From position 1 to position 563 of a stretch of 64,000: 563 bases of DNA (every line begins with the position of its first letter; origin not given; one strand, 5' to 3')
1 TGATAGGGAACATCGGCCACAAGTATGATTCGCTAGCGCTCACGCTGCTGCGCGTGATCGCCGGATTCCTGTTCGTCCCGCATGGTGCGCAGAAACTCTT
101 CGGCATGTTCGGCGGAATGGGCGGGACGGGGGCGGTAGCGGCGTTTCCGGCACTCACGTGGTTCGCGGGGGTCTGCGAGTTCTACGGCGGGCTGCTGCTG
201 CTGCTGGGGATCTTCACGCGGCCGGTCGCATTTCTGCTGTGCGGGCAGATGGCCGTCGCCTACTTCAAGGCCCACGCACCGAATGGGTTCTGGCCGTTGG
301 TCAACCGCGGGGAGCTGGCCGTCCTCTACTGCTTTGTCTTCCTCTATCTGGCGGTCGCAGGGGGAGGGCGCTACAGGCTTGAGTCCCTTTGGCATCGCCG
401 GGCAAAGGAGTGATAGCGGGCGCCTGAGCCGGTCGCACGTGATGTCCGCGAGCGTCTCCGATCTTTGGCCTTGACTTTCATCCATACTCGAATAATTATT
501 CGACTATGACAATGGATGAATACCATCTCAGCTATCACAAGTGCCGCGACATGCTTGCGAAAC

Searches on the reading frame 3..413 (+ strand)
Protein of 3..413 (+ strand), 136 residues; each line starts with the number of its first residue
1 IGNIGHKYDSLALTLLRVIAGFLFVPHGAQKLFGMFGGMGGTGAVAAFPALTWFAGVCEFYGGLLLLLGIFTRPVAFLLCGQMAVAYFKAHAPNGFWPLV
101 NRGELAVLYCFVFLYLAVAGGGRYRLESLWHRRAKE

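Call 40: search_protein_families(library=pfam, proteins=[window:3-413:+], max_evalue=0.0001)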
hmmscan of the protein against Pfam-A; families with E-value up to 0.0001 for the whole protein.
window:3-413:+ (136 aa): 1 family
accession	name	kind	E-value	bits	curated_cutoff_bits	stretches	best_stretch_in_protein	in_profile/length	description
PF07681.17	DoxX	-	1e-15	58.5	23.6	1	13-92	2-85/85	DoxX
